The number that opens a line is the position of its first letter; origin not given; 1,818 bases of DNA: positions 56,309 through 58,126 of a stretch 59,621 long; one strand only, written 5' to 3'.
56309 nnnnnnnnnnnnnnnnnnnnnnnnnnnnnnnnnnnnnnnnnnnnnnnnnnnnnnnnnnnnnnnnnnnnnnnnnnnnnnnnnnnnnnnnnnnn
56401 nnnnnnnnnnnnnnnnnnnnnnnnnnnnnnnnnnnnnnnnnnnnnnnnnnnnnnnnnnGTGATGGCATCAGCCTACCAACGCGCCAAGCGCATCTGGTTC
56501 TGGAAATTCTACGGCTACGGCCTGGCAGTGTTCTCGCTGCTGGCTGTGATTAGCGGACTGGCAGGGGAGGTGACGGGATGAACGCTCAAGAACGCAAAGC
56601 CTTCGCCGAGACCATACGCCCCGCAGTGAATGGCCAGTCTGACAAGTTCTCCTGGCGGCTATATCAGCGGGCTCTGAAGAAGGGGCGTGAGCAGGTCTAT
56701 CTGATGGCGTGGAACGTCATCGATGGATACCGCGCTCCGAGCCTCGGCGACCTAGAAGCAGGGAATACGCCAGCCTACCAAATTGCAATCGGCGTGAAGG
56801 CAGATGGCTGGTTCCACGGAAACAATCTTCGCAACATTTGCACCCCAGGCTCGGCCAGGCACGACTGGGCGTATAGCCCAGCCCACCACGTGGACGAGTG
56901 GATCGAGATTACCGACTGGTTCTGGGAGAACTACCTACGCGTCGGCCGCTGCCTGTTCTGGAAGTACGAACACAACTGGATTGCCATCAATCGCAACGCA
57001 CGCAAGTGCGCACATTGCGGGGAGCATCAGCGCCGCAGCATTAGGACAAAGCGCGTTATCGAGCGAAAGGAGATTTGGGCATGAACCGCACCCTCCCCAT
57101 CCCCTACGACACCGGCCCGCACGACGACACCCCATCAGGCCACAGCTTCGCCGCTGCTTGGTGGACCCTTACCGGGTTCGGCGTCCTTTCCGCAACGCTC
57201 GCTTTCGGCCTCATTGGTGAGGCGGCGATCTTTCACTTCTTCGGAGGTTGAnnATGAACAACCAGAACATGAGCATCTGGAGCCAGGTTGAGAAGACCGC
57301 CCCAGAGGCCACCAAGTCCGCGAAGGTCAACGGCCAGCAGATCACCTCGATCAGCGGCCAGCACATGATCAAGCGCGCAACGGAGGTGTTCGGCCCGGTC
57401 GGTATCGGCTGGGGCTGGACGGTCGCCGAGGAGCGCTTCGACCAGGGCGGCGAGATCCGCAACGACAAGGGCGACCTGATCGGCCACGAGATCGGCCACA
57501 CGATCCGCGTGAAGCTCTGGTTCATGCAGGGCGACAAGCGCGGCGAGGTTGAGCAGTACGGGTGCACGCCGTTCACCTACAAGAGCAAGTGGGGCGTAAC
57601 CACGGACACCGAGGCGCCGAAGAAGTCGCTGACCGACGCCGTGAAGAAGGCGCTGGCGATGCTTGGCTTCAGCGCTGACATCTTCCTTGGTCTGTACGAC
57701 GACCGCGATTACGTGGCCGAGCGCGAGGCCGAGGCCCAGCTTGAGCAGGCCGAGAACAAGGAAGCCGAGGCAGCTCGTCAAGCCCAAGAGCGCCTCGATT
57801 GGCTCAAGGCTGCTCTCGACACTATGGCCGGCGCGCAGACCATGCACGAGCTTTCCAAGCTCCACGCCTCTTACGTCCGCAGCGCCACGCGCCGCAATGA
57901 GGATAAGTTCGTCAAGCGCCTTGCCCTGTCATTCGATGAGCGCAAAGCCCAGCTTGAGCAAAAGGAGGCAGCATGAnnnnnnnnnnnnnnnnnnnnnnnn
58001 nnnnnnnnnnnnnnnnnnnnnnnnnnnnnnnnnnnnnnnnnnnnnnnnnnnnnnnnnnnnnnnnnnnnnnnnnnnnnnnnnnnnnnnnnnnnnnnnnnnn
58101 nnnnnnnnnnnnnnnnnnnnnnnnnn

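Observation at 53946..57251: Chain of translationally coupled micro-ORFs encoding predicted membrane peptides in the early-left operon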

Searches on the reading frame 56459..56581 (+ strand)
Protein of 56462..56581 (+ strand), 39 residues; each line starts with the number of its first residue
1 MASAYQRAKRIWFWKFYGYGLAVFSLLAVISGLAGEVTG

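Call 21: search_protein_families(library=phrogs, proteins=[window:56462-56581:+], max_evalue=0.1)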
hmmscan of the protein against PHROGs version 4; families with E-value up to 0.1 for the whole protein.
window:56462-56581:+ (39 aa): 0 families

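Call 27: search_protein_families(library=pfam, proteins=[window:56462-56581:+], max_evalue=10)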
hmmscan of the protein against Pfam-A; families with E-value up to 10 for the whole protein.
window:56462-56581:+ (39 aa): 0 families

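Call 28: search_protein_families(library=ncbifam, proteins=[window:56462-56581:+], max_evalue=1)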
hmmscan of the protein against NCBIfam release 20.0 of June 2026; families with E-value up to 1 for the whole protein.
window:56462-56581:+ (39 aa): 0 families

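Call 39: find_homologous_proteins(query=window:56459-56578:+, max_evalue=1)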
Query seq(40 aa) (40 aa): 17 proteins with E <= 1 among 18 candidates.
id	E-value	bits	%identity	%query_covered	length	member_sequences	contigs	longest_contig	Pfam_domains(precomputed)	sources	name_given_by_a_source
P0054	8.5e-18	79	98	100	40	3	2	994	-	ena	-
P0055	4.0e-17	77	97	98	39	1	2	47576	-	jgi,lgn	-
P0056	4.0e-16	74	92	98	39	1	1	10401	-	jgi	-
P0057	4.5e-16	74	92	98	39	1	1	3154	-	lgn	-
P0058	8.0e-16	73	92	95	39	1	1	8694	-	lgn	-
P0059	1.9e-15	72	90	98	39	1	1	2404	-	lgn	-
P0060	2.0e-15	72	89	95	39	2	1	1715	-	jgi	jgi:hypothetical protein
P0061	2.6e-15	71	92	98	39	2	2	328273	-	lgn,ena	-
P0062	7.8e-15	70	87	98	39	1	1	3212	-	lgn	-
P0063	8.7e-15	70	90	98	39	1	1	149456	-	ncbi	-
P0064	2.3e-13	66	84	95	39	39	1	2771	-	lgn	-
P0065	3.0e-13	65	87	95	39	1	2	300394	-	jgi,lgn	jgi:hypothetical protein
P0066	9.9e-12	61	82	95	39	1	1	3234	-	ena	-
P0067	1.9e-10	57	72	98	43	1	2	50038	-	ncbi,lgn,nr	ncbi:hypothetical protein [Stutzerimonas balearica]|nr:hypothetical protein [Stutzerimonas balearica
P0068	2.7e-5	41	92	63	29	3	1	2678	-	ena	-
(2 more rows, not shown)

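Call 60: search_protein_families(library=padloc, proteins=[window:56462-56581:+], max_evalue=0.1)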
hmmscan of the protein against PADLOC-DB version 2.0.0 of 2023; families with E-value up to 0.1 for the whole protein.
window:56462-56581:+ (39 aa): 0 families

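Call 67: predict_structure(alignment_id=A6)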
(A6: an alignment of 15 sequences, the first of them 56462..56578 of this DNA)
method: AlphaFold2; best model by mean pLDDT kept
length: 39 residues; sequences in the alignment: 15
mean_pLDDT: 87.5   pTM: 0.43
mean pLDDT of the five models: 87.5, 86.9, 84.4, 83.8, 81.0
residues with pLDDT >= 90: 19; 70-90: 17; 50-70: 3; < 50: 0
segments of 3 or more residues with pLDDT < 50: none
pLDDT, mean of each block of 10 residues (from residue 1): 81 90 94 84
secondary structure, 60 per line:
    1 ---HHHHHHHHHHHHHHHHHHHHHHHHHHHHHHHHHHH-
elements in order: H4-38

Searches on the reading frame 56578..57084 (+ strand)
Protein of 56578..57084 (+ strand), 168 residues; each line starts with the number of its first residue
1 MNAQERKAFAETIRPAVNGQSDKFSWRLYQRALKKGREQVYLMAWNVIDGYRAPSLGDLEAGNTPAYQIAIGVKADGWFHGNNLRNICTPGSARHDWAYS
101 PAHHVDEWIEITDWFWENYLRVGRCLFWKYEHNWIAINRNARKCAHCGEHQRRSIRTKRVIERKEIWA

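Call 17: search_protein_families(library=pfam, proteins=[window:56578-57084:+], max_evalue=0.01)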
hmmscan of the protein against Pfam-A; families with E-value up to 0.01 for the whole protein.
window:56578-57084:+ (168 aa): 0 families

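Call 21: search_protein_families(library=phrogs, proteins=[window:56578-57084:+], max_evalue=0.1)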
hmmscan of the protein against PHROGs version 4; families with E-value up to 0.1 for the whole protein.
window:56578-57084:+ (168 aa): 0 families

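Call 28: search_protein_families(library=ncbifam, proteins=[window:56578-57084:+], max_evalue=1)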
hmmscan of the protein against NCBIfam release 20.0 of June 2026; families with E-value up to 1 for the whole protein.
window:56578-57084:+ (168 aa): 0 families

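Call 40: list_cluster_members(proteins=[window:53946-54035:+, window:55792-55890:+, window:56462-56578:+, window:57081-57248:+, window:56578-57084:+, window:55893-56462:+, window:55749-56462:+])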
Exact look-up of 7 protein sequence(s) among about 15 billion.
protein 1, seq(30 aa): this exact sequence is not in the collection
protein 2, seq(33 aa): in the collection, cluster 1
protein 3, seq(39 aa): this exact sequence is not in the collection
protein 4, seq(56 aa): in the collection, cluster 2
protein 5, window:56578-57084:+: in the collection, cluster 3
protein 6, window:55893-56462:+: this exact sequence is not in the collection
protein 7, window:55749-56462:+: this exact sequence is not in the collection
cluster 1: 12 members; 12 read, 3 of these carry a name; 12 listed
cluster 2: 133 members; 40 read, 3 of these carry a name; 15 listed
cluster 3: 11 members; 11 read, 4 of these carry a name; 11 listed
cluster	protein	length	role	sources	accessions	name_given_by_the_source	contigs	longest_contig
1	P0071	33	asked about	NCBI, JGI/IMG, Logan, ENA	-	hypothetical protein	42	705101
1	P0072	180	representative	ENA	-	-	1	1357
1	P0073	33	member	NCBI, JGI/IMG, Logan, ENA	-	hypothetical protein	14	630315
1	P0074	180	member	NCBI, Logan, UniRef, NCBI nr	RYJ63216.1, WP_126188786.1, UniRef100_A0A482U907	hypothetical protein [Pseudomonas songnenensis] | Uncharacterized protein n=1 Tax=Pseudomonas songnenensis TaxID=1176259 ...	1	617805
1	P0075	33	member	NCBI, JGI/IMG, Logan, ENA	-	-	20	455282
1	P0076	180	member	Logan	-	-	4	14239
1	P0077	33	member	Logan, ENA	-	-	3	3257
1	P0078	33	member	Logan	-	-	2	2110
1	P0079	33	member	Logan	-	-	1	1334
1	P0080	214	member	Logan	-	-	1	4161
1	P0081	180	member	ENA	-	-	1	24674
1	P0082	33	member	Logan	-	-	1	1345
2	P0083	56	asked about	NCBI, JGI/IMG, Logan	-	-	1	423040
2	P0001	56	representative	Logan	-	-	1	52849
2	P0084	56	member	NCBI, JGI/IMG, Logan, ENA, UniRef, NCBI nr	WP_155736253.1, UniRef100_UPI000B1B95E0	hypothetical protein [Stutzerimonas frequens] | hypothetical protein | hypothetical protein n=1 Tax=Stutzerimonas frequens TaxID=2968969 RepID=UPI000B1B95E0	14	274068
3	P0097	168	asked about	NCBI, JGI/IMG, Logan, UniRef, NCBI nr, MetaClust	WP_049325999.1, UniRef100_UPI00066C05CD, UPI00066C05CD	hypothetical protein [Stutzerimonas stutzeri] | hypothetical protein n=1 Tax=Stutzerimonas stutzeri TaxID=316 RepID=UPI00066C05CD | status=active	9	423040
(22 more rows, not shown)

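Call 54: find_encoding_contigs(protein=window:56578-57084:+, flank=4000, max_places=4)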
Protein window:56578-57084:+ (168 aa): 18 contigs read that carry it; 4 places shown.
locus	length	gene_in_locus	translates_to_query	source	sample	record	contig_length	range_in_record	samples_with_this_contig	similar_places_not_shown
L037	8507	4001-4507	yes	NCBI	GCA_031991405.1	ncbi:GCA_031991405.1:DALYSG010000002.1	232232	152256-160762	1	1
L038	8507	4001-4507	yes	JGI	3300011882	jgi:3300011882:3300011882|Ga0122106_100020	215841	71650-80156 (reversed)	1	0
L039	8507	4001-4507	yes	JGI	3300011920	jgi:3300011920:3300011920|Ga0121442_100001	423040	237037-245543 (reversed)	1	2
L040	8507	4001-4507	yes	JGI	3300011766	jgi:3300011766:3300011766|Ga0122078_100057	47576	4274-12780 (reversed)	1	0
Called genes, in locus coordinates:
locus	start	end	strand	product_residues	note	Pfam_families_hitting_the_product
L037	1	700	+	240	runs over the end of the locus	PF01381:HTH_3 (faint), PF00717:Peptidase_S24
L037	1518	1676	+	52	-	-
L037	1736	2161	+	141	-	-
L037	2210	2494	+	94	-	PF27050:Phage_P22_Y8K6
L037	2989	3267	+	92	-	-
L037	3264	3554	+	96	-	-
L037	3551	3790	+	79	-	-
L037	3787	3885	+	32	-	-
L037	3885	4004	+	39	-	-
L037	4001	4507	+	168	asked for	-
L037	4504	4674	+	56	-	-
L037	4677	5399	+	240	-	PF04098:Rad52_Rad22 (weak)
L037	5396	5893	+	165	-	PF05565:Sipho_Gp157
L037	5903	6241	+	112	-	-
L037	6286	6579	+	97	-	PF20661:SutA-RBD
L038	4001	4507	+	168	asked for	-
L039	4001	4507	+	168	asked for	-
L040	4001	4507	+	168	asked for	-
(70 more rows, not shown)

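Call 60: search_protein_families(library=padloc, proteins=[window:56578-57084:+], max_evalue=0.1)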
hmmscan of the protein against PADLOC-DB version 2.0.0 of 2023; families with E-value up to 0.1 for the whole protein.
window:56578-57084:+ (168 aa): 0 families

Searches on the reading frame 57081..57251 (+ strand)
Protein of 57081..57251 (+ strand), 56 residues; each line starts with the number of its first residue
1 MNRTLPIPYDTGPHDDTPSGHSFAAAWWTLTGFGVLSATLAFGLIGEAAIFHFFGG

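Call 17: search_protein_families(library=pfam, proteins=[window:57081-57251:+], max_evalue=0.01)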
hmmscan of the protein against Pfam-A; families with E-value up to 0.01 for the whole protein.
window:57081-57251:+ (56 aa): 0 families

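Call 21: search_protein_families(library=phrogs, proteins=[window:57081-57251:+], max_evalue=0.1)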
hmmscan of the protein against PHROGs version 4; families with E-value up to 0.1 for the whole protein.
window:57081-57251:+ (56 aa): 0 families

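Call 27: search_protein_families(library=pfam, proteins=[window:57081-57251:+], max_evalue=10)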
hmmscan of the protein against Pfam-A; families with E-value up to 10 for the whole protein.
window:57081-57251:+ (56 aa): 0 families

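Call 28: search_protein_families(library=ncbifam, proteins=[window:57081-57251:+], max_evalue=1)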
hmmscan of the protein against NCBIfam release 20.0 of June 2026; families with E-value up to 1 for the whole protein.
window:57081-57251:+ (56 aa): 0 families

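Call 29: find_homologous_proteins(query=window:57081-57248:+, max_evalue=0.01)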
Query seq(56 aa) (56 aa): 53 proteins with E <= 0.01 among 53 candidates.
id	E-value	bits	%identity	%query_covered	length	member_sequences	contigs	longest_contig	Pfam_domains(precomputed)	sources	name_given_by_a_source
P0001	3.2e-30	120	96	100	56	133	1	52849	-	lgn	-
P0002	5.1e-28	113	93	98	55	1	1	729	-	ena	-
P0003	3.2e-27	111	94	96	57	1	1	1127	-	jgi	-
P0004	4.2e-27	110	89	98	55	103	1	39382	-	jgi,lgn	-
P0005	5.4e-27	110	89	100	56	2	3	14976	-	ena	-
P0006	1.7e-26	108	88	100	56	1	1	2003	-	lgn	-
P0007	2.9e-26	108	91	96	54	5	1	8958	-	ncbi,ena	ncbi:MAG: hypothetical protein AB1670_07720 [Pseudomonadota bacterium]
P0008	1.5e-24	102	85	96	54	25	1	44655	-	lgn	-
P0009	1.8e-24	102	80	98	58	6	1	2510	-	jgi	jgi:hypothetical protein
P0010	3.3e-21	92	85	98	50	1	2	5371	-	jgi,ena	-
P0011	9.8e-21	90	80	96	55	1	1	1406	-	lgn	-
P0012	1.1e-20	90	84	98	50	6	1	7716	-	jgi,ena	-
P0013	1.6e-19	86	80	100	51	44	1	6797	-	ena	-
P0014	3.8e-19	85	77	100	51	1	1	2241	-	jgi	jgi:hypothetical protein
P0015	2.2e-18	83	71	98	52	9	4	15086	-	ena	-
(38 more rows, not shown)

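Call 55: predict_structure(alignment_id=A5)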
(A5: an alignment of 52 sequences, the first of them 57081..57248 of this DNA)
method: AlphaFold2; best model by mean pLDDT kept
length: 56 residues; sequences in the alignment: 52
mean_pLDDT: 82.4   pTM: 0.49
mean pLDDT of the five models: 82.4, 81.6, 80.6, 78.0, 77.5
residues with pLDDT >= 90: 31; 70-90: 4; 50-70: 21; < 50: 0
segments of 3 or more residues with pLDDT < 50: none
pLDDT, mean of each block of 10 residues (from residue 1): 64 64 91 98 95 84
secondary structure, 60 per line:
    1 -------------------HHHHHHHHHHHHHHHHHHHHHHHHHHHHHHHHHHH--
elements in order: H20-54

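Call 56: search_protein_representatives(alignment_id=A5)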
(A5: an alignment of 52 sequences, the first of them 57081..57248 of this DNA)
Query: 52 sequences, 50 profile positions. Proteins with E-value up to 0.001 (for the whole library): 8; up to 1e-10: 3; up to 1e-30: 0. The best 8 are listed.
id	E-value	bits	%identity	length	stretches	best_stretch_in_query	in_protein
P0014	8.0e-30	118.4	-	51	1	1-50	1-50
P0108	2.9e-11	59.0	-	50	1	2-50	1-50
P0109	7.6e-11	57.7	-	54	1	2-50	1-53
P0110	4.1e-08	48.9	-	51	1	2-50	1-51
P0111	5.6e-08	48.5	-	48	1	2-40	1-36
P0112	4.4e-06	42.4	-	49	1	10-49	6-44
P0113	6.4e-05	38.7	-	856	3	20-43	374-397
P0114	4.7e-04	35.9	-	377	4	9-33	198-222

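Call 58: find_encoding_contigs(protein=P0108, flank=4000, max_places=3)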
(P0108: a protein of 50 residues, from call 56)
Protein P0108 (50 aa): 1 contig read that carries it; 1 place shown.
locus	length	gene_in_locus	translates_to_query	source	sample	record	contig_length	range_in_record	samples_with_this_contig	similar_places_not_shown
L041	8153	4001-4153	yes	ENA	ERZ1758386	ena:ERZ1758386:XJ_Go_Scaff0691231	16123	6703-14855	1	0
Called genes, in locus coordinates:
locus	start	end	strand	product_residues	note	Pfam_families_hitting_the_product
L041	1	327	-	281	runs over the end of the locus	PF04492:Phage_rep_O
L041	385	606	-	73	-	-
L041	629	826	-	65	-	-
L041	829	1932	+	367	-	PF00717:Peptidase_S24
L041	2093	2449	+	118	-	-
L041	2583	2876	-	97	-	-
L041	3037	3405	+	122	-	-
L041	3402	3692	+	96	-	-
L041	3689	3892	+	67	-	-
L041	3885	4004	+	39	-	-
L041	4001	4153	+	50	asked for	-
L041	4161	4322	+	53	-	-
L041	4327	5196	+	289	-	PF13479:AAA_24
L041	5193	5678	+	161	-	PF00436:SSB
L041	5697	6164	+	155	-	-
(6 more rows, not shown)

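Call 60: search_protein_families(library=padloc, proteins=[window:57081-57251:+], max_evalue=0.1)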
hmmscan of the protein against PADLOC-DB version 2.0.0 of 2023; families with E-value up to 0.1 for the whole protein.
window:57081-57251:+ (56 aa): 0 families

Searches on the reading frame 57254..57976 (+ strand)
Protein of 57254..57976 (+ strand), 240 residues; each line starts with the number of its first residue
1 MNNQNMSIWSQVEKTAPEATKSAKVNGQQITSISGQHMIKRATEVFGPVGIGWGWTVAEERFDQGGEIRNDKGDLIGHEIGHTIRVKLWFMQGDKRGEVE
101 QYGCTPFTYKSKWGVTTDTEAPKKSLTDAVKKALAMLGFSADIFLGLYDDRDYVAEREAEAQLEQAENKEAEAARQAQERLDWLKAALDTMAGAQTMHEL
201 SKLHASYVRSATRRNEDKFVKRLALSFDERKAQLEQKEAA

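Call 17: search_protein_families(library=pfam, proteins=[window:57254-57976:+], max_evalue=0.01)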
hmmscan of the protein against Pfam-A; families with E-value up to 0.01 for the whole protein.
window:57254-57976:+ (240 aa): 1 family
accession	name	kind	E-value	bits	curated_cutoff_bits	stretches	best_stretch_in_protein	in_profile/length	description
PF04098.21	Rad52_Rad22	-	4e-07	30.5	20.3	1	15-138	13-127/153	Rad52/22 family double-strand break repair protein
